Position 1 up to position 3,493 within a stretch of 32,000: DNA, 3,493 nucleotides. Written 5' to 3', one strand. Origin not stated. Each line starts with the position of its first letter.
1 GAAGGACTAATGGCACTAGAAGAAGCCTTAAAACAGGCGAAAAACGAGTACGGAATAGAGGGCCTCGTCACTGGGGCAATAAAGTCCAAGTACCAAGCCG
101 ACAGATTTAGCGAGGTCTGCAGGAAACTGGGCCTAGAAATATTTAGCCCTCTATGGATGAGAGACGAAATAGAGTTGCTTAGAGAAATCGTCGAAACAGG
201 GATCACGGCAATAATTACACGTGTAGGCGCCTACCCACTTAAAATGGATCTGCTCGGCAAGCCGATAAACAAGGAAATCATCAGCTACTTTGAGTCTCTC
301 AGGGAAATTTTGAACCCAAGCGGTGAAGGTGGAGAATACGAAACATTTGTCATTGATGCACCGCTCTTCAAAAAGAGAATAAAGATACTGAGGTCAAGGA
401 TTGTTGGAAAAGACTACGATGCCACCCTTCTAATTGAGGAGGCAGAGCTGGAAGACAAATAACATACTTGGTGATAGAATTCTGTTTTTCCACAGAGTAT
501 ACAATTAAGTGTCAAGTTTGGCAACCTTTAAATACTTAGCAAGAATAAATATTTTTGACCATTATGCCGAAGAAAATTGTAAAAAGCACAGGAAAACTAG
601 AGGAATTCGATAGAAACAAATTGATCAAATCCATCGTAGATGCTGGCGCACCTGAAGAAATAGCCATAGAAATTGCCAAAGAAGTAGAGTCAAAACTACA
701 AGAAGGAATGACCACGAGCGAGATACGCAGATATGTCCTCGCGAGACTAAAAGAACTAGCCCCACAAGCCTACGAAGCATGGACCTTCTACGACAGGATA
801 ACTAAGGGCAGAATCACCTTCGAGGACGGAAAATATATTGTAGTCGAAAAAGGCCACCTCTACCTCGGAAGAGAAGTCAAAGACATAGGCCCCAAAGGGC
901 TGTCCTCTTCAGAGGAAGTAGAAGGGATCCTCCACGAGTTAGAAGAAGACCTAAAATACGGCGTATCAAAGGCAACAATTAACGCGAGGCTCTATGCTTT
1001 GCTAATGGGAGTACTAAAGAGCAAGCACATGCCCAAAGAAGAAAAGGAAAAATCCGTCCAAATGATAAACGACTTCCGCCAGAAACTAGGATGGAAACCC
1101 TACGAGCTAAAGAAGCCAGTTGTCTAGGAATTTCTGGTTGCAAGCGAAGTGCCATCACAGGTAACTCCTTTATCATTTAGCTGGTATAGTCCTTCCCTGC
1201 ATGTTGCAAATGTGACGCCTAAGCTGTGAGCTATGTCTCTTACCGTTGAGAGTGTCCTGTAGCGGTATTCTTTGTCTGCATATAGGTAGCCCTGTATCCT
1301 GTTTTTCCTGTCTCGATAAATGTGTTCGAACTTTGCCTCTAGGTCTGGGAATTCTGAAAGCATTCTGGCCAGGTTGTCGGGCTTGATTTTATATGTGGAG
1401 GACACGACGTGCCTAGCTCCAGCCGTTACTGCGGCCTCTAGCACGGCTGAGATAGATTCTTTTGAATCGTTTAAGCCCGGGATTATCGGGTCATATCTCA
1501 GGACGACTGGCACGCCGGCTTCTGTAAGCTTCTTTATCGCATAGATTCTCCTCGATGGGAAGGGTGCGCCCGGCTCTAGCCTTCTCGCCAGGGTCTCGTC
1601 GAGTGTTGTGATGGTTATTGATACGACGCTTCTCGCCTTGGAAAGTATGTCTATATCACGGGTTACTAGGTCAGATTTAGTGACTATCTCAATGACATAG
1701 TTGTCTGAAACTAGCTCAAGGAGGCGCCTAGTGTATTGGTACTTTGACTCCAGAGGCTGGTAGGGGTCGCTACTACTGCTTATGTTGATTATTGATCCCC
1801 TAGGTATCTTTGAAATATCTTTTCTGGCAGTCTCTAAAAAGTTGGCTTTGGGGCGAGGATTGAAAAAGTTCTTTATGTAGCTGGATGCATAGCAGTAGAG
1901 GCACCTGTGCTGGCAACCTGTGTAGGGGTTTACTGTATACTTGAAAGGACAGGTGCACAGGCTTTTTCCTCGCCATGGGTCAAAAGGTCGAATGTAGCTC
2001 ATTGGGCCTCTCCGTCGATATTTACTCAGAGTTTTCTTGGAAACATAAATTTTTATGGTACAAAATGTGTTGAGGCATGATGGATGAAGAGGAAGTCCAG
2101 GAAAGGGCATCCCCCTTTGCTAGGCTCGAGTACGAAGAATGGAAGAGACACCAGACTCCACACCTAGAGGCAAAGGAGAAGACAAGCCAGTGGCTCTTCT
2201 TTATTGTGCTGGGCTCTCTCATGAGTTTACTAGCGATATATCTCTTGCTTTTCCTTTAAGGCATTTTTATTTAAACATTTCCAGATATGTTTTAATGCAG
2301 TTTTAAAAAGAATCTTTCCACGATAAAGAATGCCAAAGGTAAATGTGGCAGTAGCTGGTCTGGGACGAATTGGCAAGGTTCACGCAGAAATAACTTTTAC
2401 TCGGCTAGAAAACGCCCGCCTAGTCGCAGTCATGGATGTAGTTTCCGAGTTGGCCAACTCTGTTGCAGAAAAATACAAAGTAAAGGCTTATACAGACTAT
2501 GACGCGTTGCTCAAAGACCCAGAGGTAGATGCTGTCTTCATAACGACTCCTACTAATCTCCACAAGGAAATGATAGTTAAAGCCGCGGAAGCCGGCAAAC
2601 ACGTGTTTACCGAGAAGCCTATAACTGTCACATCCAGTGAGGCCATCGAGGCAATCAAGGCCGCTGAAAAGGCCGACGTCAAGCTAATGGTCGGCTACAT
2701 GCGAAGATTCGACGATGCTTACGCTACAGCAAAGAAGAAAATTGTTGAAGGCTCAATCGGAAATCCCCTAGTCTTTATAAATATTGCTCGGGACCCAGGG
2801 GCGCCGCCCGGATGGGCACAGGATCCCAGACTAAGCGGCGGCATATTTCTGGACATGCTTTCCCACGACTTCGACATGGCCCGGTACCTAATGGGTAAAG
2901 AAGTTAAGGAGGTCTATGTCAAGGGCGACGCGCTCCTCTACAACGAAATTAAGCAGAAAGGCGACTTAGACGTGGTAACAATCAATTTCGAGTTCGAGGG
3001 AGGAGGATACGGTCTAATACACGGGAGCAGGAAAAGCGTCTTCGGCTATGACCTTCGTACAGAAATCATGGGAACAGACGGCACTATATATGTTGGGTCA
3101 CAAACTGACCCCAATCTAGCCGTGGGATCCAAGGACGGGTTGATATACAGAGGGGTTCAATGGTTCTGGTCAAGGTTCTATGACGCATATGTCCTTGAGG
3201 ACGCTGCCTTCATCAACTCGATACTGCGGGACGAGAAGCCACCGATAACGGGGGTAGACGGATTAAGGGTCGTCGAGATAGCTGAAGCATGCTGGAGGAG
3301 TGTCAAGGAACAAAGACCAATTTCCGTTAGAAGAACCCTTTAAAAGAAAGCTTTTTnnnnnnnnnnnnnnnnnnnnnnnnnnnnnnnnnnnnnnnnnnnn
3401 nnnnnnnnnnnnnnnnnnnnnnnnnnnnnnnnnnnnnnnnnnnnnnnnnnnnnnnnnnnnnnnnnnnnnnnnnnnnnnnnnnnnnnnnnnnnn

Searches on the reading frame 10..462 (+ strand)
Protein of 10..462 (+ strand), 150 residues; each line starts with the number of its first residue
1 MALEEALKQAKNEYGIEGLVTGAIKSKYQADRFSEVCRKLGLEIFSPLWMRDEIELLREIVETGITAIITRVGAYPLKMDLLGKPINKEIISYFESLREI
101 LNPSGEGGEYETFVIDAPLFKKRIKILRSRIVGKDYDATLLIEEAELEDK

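Call 88: search_protein_families(library=pfam, proteins=[window:10-462:+], max_evalue=0.0001)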
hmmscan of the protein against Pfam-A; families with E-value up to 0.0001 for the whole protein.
window:10-462:+ (150 aa): 1 family
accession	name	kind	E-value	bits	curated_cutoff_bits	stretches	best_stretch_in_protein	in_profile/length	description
PF01902.24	Diphthami_syn_2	-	1.8e-34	119.6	23.2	1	5-145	75-217/219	Diphthamide synthase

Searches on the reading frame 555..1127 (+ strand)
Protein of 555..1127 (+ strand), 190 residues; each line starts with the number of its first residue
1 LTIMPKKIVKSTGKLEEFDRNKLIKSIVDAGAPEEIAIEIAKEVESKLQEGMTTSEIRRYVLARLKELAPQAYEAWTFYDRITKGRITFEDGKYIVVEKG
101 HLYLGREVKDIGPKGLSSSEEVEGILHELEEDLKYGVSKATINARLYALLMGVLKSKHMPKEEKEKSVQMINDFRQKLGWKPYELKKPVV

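Call 88: search_protein_families(library=pfam, proteins=[window:555-1127:+], max_evalue=0.0001)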
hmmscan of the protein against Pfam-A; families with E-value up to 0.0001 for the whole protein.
window:555-1127:+ (190 aa): 1 family
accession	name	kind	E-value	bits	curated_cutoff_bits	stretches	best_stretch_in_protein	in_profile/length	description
PF03477.21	ATP-cone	-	6.5e-11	43.1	25.8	1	7-69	2-71/88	ATP cone domain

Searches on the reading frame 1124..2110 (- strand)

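Call 88: search_protein_families(library=pfam, proteins=[window:1124-2110:-], max_evalue=0.0001)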
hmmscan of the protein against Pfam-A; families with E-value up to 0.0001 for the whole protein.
window:1124-2110:- (328 aa): 2 families
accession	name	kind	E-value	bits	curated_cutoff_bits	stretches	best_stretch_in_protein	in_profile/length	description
PF04055.27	Radical_SAM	-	2e-15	57.8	29.5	1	60-217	1-158/166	Radical SAM superfamily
PF08902.16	DUF1848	-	3.7e-08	33.9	30.5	0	151-308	63-203/262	Domain of unknown function (DUF1848)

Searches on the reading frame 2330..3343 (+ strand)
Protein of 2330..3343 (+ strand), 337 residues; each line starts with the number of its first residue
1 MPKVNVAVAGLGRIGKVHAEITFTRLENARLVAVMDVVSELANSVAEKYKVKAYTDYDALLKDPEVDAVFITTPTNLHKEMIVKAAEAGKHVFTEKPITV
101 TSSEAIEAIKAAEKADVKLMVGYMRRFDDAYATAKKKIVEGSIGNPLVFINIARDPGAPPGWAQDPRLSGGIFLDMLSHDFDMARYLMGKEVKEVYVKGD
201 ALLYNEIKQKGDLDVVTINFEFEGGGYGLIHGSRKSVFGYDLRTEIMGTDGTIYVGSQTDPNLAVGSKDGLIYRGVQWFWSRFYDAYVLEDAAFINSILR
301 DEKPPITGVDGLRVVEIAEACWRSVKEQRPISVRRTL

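Call 88: search_protein_families(library=pfam, proteins=[window:2330-3343:+], max_evalue=0.0001)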
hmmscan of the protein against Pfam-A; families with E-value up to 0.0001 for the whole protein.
window:2330-3343:+ (337 aa): 4 families
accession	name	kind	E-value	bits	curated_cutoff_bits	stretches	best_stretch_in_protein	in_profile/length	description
PF01408.29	GFO_IDH_MocA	-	2.1e-33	116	24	1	4-123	1-120/120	Oxidoreductase family, NAD-binding Rossmann fold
PF22725.1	GFO_IDH_MocA_C3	-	2.7e-25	89.2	27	1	131-253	1-123/124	GFO/IDH/MocA C-terminal domain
PF02894.22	GFO_IDH_MocA_C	-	2.8e-24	86.6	22.9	1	135-333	1-218/218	Oxidoreductase family, C-terminal alpha/beta domain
PF02629.25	CoA_binding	-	7.8e-05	23.8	22.3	0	4-89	4-87/97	CoA binding domain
